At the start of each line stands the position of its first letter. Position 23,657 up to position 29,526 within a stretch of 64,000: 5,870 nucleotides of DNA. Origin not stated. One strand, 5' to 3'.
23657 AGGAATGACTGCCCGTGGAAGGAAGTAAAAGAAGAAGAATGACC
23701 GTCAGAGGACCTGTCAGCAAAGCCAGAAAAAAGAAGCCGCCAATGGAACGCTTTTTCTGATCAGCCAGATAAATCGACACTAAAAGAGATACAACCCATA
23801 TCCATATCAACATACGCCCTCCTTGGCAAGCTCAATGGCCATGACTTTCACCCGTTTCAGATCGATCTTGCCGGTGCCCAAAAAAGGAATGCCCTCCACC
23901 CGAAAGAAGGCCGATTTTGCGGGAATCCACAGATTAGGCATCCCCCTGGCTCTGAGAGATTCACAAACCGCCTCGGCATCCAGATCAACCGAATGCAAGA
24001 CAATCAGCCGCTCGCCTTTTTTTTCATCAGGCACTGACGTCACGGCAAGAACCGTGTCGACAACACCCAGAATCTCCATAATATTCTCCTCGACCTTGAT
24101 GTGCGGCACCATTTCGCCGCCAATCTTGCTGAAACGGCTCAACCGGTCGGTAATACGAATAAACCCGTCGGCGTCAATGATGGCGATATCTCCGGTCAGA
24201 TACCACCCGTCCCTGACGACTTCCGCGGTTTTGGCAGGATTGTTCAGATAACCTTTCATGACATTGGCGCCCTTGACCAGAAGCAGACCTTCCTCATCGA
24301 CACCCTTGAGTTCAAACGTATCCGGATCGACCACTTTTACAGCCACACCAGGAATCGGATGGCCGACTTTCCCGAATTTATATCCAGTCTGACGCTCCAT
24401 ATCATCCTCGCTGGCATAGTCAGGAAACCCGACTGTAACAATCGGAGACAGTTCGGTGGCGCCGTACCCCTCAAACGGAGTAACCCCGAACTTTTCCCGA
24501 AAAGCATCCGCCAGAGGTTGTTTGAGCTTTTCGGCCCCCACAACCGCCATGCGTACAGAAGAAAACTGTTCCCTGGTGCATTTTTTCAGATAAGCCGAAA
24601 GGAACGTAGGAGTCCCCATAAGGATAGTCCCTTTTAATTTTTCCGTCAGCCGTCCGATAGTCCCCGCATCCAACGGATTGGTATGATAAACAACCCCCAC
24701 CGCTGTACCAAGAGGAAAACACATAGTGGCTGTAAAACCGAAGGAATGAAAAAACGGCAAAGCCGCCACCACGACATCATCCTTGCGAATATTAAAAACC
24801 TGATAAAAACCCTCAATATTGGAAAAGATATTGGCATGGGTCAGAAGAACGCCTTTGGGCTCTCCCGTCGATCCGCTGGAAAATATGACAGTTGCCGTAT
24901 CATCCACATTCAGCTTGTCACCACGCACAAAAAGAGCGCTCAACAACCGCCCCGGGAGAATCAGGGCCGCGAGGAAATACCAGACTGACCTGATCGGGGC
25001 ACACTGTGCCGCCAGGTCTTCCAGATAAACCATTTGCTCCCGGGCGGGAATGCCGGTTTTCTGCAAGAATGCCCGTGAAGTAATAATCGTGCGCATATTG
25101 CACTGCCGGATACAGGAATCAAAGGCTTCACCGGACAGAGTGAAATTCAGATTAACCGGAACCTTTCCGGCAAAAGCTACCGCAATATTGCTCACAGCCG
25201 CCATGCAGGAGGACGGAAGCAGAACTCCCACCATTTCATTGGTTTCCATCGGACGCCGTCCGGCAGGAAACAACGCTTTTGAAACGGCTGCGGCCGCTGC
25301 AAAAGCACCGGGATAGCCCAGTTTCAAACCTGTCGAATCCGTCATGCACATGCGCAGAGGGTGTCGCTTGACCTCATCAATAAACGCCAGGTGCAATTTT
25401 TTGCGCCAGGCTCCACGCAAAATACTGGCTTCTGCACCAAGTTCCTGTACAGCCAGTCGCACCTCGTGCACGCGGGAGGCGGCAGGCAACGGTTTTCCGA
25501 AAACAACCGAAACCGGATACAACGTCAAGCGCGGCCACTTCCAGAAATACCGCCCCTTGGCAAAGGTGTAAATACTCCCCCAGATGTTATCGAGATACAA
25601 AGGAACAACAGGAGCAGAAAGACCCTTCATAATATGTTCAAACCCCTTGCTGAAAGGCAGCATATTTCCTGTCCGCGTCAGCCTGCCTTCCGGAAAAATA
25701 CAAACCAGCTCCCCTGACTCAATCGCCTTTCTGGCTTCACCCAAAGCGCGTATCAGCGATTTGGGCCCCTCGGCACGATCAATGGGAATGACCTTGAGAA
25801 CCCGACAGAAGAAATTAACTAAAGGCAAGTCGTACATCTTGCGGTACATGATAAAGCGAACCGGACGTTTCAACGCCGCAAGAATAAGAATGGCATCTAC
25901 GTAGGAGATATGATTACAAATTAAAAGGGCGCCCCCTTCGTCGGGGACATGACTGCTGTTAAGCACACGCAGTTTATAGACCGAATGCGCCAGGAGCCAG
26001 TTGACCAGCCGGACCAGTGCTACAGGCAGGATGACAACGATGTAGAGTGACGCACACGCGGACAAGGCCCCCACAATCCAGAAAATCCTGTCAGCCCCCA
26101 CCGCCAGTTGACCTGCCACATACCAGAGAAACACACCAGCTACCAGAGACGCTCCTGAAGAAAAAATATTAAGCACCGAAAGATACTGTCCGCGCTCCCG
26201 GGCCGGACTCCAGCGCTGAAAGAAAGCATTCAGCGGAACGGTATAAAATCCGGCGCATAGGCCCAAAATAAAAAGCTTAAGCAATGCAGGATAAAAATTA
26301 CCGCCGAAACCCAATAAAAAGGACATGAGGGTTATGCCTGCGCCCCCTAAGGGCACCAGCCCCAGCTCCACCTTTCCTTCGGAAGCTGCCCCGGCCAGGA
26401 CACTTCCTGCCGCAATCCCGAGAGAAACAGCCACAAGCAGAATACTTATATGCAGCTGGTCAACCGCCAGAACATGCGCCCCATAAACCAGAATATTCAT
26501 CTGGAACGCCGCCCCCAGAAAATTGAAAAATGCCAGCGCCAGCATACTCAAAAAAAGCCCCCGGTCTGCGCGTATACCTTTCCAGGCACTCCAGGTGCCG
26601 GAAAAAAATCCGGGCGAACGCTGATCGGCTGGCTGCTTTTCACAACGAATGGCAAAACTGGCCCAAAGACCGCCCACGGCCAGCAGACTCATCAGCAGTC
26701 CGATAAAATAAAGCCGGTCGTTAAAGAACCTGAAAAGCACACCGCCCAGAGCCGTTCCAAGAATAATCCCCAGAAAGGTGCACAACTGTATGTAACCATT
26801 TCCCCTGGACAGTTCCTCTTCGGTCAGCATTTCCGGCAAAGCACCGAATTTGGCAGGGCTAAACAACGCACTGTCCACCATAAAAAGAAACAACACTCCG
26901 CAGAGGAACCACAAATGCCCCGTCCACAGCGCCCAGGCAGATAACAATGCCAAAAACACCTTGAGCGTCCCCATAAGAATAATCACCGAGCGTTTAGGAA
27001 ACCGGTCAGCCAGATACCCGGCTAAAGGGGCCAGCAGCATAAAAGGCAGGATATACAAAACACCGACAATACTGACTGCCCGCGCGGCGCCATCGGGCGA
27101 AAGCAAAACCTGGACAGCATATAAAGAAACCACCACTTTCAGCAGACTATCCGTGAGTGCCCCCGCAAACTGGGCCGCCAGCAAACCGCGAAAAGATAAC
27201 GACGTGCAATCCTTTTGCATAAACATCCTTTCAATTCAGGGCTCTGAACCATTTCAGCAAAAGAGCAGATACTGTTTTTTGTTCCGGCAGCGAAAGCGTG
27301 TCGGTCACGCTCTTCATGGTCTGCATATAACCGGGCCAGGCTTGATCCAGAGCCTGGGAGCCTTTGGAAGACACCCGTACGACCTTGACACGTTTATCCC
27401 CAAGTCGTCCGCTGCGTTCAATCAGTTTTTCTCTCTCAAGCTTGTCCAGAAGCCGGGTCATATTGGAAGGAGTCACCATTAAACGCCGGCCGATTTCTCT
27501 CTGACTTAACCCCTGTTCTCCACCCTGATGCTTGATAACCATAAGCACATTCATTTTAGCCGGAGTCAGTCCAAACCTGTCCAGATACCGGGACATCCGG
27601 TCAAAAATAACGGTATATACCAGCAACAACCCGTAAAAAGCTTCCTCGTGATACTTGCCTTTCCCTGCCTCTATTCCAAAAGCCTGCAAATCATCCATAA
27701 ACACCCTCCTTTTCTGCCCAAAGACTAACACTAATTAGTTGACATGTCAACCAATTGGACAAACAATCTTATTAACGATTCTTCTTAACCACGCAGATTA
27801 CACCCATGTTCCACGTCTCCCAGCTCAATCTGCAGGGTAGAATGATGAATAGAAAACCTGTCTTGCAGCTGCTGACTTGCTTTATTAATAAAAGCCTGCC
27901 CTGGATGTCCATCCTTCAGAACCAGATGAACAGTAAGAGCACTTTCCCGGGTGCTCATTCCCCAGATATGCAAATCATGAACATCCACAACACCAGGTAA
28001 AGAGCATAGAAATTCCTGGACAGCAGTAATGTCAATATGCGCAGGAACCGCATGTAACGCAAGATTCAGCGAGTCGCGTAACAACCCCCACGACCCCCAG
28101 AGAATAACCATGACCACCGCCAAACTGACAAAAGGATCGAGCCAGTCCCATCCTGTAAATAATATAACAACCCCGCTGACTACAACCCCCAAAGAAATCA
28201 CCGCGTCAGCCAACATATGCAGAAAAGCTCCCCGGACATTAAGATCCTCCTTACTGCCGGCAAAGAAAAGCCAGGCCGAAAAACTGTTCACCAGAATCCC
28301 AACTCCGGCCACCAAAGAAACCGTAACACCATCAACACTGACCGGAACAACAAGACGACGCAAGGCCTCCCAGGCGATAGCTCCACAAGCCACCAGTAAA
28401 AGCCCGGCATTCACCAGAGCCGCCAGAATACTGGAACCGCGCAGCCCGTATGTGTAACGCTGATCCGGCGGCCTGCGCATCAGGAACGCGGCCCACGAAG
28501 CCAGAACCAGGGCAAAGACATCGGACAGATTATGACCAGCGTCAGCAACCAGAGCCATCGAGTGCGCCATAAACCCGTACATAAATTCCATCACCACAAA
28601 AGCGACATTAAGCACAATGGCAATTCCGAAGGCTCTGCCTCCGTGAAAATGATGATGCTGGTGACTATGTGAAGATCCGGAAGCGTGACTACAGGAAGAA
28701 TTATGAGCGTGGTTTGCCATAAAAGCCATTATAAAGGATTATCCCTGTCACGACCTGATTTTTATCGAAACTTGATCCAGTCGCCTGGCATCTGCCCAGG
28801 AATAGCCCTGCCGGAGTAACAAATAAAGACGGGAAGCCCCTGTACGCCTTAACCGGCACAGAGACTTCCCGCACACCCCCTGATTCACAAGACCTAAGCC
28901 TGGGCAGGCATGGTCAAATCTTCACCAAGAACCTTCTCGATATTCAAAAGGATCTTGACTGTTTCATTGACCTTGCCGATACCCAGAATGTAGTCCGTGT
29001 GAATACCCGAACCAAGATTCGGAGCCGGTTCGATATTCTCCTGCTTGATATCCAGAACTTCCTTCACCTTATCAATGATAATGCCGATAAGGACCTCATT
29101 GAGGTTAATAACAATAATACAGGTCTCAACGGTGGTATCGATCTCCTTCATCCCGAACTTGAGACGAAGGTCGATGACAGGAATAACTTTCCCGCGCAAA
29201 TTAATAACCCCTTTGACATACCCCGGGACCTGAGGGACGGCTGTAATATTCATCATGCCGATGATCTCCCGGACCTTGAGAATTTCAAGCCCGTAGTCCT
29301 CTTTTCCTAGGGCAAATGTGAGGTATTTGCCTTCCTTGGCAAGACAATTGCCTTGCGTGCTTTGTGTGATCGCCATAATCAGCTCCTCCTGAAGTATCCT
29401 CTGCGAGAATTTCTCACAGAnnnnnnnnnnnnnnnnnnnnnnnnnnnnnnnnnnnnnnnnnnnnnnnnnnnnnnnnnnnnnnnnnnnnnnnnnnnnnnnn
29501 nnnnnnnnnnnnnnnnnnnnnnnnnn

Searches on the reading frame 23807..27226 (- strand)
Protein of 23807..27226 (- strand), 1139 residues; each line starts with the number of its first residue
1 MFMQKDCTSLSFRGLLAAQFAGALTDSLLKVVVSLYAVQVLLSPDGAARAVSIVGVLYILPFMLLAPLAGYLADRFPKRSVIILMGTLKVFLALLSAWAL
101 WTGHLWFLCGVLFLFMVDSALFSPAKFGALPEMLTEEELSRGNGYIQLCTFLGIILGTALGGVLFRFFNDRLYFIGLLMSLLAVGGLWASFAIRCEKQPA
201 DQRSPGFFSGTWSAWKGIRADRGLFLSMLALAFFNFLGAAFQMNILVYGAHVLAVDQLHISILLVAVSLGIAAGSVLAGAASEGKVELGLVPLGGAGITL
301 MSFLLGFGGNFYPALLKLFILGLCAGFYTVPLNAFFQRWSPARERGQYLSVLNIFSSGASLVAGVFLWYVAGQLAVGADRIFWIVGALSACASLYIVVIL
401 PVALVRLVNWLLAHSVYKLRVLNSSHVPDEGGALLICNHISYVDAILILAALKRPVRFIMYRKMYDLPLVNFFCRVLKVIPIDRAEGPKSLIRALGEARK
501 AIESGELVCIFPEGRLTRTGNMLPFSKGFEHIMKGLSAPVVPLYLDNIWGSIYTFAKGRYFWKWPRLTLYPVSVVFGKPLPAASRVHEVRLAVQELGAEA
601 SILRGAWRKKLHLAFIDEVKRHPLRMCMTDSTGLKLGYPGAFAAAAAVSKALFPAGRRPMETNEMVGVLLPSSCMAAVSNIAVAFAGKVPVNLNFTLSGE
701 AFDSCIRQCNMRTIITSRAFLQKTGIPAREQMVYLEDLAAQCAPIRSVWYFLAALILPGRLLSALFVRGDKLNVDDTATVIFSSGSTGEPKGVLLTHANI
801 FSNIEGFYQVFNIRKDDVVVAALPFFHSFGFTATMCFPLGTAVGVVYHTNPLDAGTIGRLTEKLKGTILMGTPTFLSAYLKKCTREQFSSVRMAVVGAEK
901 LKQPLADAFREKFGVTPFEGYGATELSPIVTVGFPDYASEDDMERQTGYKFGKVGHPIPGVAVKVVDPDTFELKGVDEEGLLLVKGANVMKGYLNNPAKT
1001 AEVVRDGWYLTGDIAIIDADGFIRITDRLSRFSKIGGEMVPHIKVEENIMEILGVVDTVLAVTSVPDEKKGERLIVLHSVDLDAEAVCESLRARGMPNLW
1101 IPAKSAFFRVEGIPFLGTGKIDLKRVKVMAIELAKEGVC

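Call 6: search_protein_families(library=pfam, proteins=[window:23807-27226:-], max_evalue=0.01)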
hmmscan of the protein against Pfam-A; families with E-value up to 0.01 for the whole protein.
window:23807-27226:- (1139 aa): 4 families
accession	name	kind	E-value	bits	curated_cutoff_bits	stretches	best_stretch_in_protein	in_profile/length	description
PF00501.34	AMP-binding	-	3.8e-64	217.3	29.9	1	618-994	4-384/384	AMP-binding enzyme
PF01553.26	Acyltransferase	-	1.5e-28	99.7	23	1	419-545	2-131/132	Acyltransferase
PF07690.21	MFS_1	-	4e-22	79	33.4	2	16-280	2-260/347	Major Facilitator Superfamily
PF05977.19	MFS_3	-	9.4e-11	41.3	27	1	42-400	38-389/524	Transmembrane secretion effector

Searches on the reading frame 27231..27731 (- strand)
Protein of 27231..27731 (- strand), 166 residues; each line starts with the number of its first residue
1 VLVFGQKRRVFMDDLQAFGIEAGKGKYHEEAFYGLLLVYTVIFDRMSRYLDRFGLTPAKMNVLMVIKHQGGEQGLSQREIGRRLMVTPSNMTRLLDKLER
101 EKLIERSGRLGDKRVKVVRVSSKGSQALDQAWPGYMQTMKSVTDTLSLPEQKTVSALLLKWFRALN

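Call 7: search_protein_families(library=pfam, proteins=[window:27231-27731:-], max_evalue=0.01)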
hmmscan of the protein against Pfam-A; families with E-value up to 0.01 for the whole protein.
window:27231-27731:- (166 aa): 8 families
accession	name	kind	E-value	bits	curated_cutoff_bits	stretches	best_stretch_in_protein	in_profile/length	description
PF12802.13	MarR_2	-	1.1e-13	51.5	27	1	53-114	1-60/61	MarR family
PF01047.28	MarR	-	2.3e-12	47.1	24.6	1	55-115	1-58/59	MarR family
PF13463.12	HTH_27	-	1.7e-06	28.6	22.2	1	56-124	2-68/68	Winged helix DNA-binding domain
PF13545.12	HTH_Crp_2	-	1.7e-05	25.1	27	1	73-109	21-57/70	Crp-like helix-turn-helix domain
PF22381.2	Staph_reg_Sar_Rot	-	2.6e-05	24.7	27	1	50-129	7-83/85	Transcriptional regulator SarA/Rot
PF09339.16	HTH_IclR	-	0.00062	19.9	22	1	71-106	15-50/52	IclR helix-turn-helix domain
PF13412.12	HTH_24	-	0.0016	18.4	21.9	1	73-105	16-48/48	Winged helix-turn-helix DNA-binding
PF08784.17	RPA_C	-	0.0065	17.6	22.6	0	54-101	48-96/106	Replication protein A C terminal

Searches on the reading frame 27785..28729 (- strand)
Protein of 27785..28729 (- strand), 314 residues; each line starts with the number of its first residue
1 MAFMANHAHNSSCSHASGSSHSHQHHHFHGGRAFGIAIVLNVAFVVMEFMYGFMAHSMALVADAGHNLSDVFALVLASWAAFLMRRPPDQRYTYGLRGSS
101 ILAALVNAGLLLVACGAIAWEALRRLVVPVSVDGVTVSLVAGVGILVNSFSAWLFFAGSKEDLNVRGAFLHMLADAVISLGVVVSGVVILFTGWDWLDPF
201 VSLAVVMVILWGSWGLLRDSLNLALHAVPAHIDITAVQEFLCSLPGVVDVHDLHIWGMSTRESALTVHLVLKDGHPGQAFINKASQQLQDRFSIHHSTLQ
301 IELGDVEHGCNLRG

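Call 7: search_protein_families(library=pfam, proteins=[window:27785-28729:-], max_evalue=0.01)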
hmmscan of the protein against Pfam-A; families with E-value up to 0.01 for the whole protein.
window:27785-28729:- (314 aa): 2 families
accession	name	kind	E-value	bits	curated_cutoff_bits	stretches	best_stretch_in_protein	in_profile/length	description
PF01545.26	Cation_efflux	-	3.9e-40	138.2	26.6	1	36-221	3-194/198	Cation efflux family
PF16916.11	ZT_dimer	-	5.8e-14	52.3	26.7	1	230-302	2-76/78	Dimerisation domain of Zinc Transporter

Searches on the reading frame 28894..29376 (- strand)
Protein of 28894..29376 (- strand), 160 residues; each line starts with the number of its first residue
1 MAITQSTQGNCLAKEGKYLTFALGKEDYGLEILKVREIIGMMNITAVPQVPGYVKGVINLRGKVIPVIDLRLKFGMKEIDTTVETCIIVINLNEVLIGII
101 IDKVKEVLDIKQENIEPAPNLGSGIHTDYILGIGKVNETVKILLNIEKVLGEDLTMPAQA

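Call 7: search_protein_families(library=pfam, proteins=[window:28894-29376:-], max_evalue=0.01)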
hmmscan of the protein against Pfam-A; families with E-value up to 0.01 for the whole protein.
window:28894-29376:- (160 aa): 1 family
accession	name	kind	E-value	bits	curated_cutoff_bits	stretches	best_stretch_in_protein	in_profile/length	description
PF01584.24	CheW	-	3.2e-40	137.4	23.5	1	17-151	1-135/138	CheW-like domain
